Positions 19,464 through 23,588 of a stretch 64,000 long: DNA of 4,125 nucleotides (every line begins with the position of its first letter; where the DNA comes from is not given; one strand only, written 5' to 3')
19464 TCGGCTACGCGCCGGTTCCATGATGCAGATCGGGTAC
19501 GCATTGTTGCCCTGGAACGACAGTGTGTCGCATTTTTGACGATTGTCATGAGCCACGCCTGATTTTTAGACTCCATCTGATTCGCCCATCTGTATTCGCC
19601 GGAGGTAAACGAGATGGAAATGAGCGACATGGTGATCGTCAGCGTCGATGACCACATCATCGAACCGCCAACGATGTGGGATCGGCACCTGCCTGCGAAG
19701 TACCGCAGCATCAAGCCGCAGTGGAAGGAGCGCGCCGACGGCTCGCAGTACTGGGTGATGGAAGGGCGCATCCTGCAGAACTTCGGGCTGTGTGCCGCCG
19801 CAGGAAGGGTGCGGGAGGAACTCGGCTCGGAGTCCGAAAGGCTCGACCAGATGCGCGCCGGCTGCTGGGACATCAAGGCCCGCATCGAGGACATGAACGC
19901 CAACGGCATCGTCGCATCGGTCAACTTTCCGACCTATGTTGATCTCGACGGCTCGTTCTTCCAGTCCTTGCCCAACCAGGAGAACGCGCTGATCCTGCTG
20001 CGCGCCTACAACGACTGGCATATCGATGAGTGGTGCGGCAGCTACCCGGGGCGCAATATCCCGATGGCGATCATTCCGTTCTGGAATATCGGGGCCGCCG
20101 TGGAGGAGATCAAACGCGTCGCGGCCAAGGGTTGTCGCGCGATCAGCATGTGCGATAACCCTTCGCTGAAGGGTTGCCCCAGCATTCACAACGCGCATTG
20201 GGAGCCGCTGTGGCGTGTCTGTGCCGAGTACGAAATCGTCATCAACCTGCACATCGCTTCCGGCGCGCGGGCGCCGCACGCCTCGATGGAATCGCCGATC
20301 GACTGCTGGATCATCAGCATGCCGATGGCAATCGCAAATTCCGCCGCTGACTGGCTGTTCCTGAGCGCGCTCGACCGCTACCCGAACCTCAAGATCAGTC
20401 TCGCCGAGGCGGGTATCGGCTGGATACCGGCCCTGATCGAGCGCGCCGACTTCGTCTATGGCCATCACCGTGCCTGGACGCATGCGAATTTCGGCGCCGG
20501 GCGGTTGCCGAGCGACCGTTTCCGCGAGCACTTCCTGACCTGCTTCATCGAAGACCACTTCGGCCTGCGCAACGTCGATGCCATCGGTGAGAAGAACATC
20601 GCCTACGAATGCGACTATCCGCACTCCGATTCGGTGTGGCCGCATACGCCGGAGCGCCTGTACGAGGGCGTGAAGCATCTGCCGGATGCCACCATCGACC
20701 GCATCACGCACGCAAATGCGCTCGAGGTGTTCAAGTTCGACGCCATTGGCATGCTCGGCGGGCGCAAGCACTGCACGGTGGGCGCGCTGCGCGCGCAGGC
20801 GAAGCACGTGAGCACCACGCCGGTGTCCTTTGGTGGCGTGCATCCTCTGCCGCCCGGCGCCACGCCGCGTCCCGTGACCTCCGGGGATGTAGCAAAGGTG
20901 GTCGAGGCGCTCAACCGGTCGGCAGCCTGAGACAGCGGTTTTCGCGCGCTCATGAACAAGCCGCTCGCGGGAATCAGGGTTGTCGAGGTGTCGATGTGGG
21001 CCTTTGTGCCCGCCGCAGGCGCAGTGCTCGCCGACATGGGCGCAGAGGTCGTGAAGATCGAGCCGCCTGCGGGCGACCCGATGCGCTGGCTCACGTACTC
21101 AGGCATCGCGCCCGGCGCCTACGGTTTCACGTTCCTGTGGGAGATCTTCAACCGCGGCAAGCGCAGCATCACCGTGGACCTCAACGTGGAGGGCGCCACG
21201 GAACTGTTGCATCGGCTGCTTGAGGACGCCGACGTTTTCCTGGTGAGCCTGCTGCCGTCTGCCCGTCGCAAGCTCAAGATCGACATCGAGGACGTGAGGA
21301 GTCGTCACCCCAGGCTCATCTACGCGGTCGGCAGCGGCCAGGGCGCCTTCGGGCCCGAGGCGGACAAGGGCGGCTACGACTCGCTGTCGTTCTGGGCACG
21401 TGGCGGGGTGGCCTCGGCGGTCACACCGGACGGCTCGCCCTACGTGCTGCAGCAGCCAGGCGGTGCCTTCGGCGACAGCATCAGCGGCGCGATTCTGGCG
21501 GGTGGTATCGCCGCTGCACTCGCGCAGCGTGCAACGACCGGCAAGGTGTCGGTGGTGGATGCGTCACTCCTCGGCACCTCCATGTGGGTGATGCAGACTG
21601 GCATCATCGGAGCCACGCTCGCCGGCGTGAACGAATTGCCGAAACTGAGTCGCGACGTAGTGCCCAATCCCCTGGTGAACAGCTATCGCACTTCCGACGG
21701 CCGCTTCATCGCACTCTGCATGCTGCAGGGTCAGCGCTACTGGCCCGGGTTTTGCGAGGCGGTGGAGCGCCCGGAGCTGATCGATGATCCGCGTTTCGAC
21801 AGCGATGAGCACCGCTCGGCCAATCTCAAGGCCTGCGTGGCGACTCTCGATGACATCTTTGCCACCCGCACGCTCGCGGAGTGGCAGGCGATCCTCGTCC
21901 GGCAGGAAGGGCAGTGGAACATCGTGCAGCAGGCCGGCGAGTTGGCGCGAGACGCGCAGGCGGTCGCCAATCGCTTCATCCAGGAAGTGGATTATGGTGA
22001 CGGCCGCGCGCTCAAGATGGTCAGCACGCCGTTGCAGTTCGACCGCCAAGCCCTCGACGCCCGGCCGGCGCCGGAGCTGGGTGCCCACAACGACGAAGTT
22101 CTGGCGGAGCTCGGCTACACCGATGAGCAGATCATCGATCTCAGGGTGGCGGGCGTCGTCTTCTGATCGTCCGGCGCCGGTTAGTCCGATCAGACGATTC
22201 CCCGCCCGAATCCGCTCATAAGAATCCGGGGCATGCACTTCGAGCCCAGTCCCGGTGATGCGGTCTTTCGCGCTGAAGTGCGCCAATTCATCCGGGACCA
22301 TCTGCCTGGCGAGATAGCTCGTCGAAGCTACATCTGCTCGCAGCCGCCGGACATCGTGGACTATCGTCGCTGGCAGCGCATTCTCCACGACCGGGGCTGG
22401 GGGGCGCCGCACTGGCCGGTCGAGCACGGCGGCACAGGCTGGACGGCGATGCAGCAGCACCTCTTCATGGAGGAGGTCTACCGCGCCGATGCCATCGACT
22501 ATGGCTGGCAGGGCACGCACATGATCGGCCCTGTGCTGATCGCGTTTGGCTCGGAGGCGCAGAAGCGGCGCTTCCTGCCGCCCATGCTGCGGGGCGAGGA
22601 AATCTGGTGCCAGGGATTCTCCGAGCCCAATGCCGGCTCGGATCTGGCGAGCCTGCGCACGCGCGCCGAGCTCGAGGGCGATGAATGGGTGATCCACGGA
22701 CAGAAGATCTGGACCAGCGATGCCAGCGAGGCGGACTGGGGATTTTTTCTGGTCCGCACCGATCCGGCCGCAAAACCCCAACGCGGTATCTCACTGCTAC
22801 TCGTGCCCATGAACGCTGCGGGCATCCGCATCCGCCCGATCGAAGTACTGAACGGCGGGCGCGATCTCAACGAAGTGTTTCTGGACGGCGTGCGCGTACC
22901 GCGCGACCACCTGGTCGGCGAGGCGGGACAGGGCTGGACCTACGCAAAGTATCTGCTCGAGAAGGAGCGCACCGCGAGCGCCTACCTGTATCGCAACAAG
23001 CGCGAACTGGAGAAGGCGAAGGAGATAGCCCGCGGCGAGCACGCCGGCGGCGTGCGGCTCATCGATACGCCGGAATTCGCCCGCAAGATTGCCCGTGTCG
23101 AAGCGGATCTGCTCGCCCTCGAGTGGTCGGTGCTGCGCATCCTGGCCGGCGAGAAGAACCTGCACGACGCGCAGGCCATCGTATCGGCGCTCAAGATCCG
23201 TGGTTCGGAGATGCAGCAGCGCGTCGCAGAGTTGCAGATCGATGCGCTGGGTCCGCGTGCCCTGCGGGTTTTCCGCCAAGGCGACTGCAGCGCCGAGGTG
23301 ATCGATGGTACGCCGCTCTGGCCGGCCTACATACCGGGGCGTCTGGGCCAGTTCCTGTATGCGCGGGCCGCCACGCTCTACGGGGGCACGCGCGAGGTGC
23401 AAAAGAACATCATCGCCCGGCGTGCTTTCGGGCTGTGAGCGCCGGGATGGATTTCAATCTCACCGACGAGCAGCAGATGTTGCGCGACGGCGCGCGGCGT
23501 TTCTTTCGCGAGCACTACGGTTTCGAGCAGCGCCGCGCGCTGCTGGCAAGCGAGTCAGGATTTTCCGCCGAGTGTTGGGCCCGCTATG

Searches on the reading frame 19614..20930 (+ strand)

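Call 8: search_protein_families(library=pfam, proteins=[window:19614-20930:+])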
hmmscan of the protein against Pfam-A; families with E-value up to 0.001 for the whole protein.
window:19614-20930:+ (438 aa): 1 family
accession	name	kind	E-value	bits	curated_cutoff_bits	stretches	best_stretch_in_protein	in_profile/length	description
PF04909.20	Amidohydro_2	-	9.6e-24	85.1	26.4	1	63-375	11-289/289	Amidohydrolase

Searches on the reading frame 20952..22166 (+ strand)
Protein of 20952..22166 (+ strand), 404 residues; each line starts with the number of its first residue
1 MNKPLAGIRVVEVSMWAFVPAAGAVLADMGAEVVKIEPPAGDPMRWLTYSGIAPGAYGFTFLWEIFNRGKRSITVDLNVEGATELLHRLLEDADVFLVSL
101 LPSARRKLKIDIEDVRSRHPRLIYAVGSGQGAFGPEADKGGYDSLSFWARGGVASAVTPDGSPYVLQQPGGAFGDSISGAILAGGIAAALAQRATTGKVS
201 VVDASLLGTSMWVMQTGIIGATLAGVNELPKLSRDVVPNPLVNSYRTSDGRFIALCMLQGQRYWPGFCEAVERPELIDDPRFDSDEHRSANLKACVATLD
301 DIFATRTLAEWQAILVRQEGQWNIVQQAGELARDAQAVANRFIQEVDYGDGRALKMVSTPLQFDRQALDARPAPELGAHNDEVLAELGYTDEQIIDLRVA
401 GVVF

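Call 52: search_protein_families(library=pfam, proteins=[window:20952-22166:+], max_evalue=0.00001)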
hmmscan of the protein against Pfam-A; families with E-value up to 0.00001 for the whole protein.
window:20952-22166:+ (404 aa): 1 family
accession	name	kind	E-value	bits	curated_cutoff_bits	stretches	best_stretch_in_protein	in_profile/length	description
PF02515.22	CoA_transf_3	-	5.3e-90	302.6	23.3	1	5-380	1-366/366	CoA-transferase family III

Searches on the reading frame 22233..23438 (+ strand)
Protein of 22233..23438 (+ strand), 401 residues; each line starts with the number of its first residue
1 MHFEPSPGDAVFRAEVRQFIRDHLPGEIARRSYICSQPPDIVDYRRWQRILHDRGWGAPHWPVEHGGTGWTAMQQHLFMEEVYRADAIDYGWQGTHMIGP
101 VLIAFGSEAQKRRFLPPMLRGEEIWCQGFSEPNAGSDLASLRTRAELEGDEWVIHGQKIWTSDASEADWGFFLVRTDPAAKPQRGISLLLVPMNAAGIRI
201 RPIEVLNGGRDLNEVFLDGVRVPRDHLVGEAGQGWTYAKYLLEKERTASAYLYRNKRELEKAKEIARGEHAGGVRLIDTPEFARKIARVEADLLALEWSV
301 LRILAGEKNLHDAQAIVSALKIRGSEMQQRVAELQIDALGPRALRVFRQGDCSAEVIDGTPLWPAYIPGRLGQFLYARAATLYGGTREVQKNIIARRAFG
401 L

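Call 52: search_protein_families(library=pfam, proteins=[window:22233-23438:+], max_evalue=0.00001)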
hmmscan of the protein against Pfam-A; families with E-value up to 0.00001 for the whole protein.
window:22233-23438:+ (401 aa): 3 families
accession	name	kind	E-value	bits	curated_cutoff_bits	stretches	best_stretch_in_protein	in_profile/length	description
PF02770.24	Acyl-CoA_dh_M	-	2.1e-19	69.9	33.3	1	126-218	1-95/97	Acyl-CoA dehydrogenase, middle domain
PF00441.29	Acyl-CoA_dh_1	-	2.6e-18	67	22.4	1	232-398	1-149/150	Acyl-CoA dehydrogenase, C-terminal domain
PF02771.21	Acyl-CoA_dh_N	-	2.2e-17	63.9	22.9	1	11-122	6-113/113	Acyl-CoA dehydrogenase, N-terminal domain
